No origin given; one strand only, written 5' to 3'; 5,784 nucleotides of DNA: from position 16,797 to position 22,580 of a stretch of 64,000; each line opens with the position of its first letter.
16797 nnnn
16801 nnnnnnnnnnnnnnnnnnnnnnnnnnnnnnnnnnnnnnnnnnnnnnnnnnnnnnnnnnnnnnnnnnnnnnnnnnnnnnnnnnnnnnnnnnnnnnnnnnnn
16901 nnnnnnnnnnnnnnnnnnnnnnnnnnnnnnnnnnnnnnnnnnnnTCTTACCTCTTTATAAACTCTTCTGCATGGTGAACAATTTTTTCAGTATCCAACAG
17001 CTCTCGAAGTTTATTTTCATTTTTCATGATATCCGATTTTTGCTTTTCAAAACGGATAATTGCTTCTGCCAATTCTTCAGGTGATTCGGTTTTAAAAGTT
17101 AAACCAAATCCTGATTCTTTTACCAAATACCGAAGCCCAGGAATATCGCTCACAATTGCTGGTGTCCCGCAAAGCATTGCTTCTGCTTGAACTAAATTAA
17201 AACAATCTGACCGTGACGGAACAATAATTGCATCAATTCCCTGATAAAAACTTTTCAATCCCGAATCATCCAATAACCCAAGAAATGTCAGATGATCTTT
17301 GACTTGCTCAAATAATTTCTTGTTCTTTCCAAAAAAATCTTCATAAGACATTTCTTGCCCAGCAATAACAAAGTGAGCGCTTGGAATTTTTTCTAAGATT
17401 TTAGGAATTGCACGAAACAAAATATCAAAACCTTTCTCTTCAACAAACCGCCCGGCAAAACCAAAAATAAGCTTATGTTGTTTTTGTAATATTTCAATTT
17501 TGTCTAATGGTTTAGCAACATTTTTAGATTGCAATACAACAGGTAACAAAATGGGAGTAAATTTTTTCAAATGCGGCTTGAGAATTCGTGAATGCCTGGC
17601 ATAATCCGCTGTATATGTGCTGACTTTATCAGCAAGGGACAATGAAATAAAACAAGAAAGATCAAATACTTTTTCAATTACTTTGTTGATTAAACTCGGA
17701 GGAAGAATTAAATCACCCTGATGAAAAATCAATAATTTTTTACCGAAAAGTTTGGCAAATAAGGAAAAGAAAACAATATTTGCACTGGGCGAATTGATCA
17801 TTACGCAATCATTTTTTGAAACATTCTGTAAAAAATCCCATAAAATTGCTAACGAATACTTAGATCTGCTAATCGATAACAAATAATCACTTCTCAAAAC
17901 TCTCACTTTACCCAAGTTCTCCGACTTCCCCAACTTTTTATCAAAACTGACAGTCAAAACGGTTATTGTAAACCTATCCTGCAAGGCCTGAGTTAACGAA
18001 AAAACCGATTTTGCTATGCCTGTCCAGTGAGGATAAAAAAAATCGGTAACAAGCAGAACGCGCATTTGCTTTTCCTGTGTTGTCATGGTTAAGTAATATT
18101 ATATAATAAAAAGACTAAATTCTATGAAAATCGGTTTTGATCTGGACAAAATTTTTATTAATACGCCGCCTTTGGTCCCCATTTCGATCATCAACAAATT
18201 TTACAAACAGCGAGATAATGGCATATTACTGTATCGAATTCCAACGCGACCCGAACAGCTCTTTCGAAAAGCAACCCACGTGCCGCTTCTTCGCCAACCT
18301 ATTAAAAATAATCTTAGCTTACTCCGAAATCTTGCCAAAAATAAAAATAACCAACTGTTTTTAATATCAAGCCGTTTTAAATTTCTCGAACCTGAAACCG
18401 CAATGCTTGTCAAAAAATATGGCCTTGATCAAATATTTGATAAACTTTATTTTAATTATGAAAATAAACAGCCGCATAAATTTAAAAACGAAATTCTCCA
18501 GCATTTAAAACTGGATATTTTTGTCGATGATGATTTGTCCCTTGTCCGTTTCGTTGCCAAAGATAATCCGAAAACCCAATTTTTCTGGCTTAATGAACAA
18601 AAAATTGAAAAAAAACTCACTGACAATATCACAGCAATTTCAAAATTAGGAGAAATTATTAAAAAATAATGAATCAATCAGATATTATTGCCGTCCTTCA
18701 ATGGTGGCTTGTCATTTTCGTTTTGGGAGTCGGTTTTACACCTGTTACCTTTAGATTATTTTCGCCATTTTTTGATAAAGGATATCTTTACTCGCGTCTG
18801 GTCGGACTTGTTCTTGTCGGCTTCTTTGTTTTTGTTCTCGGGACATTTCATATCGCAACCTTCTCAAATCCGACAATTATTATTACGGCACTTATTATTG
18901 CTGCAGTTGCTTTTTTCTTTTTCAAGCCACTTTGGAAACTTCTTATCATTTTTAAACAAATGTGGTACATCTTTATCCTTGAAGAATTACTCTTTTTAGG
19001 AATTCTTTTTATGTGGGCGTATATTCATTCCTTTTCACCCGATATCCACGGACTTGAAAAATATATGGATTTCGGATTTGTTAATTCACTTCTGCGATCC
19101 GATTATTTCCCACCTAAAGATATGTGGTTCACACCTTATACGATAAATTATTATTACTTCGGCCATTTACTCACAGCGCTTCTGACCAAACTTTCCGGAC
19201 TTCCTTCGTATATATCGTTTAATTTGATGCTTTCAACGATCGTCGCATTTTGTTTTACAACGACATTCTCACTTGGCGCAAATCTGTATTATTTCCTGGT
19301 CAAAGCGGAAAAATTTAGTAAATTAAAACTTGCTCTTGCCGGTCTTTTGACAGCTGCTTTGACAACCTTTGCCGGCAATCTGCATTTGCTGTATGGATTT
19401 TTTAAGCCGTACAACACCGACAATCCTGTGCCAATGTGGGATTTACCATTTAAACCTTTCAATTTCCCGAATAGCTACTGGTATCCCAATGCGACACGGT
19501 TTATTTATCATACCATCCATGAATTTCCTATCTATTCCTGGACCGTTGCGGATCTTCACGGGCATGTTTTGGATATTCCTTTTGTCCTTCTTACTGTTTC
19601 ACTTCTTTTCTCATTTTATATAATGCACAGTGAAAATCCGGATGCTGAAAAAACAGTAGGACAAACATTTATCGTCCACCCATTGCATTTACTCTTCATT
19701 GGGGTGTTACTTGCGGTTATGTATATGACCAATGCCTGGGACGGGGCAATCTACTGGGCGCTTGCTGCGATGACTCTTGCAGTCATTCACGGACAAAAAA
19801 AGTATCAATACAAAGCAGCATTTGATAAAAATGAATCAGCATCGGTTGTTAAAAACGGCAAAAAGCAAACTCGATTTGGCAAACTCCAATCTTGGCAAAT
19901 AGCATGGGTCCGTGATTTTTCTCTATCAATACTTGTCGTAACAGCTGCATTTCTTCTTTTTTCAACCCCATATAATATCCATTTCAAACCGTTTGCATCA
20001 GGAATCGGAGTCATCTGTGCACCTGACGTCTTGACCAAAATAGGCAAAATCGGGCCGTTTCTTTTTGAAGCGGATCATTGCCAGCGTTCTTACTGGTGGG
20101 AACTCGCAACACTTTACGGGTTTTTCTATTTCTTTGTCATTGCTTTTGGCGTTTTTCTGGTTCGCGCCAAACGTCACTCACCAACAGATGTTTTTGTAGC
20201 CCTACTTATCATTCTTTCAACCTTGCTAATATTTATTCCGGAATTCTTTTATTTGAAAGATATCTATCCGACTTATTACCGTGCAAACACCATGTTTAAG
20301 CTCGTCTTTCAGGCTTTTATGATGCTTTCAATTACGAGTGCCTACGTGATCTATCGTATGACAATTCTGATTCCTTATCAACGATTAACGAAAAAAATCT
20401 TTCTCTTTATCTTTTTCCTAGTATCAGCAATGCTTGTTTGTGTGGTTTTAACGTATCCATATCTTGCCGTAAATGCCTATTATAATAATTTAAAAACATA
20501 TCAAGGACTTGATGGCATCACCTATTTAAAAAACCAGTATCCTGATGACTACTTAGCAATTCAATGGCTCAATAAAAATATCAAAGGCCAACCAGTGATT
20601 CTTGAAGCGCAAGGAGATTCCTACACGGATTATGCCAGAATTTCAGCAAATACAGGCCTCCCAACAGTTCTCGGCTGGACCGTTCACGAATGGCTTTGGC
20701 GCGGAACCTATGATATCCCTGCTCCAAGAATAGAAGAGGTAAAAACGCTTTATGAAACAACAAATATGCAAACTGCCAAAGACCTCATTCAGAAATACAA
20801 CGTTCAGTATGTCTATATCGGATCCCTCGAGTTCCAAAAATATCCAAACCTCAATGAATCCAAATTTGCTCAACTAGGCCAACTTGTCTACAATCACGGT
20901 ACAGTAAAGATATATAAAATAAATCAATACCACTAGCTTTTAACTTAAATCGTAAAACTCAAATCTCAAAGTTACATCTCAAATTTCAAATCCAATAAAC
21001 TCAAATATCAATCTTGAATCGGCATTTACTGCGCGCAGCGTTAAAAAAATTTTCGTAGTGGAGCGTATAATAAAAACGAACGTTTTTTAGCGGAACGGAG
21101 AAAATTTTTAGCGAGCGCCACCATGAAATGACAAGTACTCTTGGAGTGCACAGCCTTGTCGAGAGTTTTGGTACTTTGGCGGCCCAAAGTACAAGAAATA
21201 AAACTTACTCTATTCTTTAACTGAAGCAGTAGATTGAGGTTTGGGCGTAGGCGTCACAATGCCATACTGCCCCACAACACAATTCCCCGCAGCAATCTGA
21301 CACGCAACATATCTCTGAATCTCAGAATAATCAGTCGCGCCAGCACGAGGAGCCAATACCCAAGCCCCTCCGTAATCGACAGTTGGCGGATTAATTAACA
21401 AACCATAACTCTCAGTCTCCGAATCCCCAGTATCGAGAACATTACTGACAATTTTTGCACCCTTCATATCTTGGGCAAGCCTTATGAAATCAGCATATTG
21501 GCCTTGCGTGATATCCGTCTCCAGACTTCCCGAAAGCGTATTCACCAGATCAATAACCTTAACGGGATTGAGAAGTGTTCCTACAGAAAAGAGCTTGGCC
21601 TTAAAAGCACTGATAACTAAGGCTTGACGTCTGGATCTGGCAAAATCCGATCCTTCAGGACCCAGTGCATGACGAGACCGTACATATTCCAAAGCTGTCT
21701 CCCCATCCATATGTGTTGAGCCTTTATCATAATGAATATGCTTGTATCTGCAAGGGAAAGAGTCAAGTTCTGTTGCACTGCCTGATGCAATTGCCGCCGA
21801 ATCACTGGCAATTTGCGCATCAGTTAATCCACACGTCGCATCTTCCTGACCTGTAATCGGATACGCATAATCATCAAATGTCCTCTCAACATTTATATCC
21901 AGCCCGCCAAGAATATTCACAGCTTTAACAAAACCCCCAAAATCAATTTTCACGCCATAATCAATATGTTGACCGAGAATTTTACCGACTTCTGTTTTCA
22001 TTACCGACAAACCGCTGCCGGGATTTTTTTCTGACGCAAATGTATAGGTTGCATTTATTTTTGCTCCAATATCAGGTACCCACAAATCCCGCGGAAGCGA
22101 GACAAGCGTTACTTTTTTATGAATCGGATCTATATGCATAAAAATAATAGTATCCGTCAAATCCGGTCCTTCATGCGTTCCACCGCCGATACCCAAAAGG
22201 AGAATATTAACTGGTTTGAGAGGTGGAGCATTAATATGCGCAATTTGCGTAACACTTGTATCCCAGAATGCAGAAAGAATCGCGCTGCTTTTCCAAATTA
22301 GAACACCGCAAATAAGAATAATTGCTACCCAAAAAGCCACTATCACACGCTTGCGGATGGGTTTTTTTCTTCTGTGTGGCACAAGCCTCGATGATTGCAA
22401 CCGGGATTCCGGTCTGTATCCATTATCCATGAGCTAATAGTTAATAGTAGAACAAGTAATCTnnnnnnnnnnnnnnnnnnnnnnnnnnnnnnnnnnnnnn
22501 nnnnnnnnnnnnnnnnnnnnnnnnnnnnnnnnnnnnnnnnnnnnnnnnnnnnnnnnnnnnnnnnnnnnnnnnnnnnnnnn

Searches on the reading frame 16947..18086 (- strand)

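Call 14: search_protein_families(library=pfam, proteins=[window:16947-18086:-])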
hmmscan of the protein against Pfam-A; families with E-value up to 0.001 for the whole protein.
window:16947-18086:- (379 aa): 4 families
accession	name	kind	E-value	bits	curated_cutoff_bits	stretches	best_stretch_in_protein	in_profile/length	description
PF00534.26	Glycos_transf_1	-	2e-29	102.7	26.4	1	200-355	10-160/172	Glycosyl transferases group 1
PF13692.12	Glyco_trans_1_4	-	1.9e-26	93.4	27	1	207-346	3-139/142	Glycosyl transferases group 1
PF20706.3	GT4-conflict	-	1.3e-08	34.7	26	1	173-345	169-335/385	Family 4 Glycosyltransferase in conflict systems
PF13439.12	Glyco_transf_4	-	0.00021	21.8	28.5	0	22-122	2-104/170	Glycosyltransferase Family 4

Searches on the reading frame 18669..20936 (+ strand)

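Call 18: search_protein_families(library=pfam, proteins=[window:18669-20936:+])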
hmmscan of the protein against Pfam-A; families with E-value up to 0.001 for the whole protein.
window:18669-20936:+ (755 aa): 1 family
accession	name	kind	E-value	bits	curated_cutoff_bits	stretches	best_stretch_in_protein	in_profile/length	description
PF10060.15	DUF2298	-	1e-90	305.5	27.8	2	49-500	1-389/488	Uncharacterized membrane protein (DUF2298)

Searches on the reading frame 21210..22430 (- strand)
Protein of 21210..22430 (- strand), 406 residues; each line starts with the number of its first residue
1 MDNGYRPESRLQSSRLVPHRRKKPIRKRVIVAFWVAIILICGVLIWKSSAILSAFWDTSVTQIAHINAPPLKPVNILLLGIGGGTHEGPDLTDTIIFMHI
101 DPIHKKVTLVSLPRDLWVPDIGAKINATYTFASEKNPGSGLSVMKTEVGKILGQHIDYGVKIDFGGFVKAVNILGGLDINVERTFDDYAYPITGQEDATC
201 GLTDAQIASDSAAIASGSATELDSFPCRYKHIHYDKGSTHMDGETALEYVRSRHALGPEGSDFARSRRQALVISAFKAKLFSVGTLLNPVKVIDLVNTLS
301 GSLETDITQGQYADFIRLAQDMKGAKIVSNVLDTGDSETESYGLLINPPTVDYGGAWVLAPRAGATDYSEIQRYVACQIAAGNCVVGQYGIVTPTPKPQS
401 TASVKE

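Call 18: search_protein_families(library=pfam, proteins=[window:21210-22430:-])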
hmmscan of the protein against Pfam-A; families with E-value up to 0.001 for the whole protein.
window:21210-22430:- (406 aa): 1 family
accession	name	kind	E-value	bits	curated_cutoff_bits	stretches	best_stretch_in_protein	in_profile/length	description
PF03816.19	LytR_cpsA_psr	-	1.4e-29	103.6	24.6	1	92-279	2-147/150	LytR_cpsA_psr family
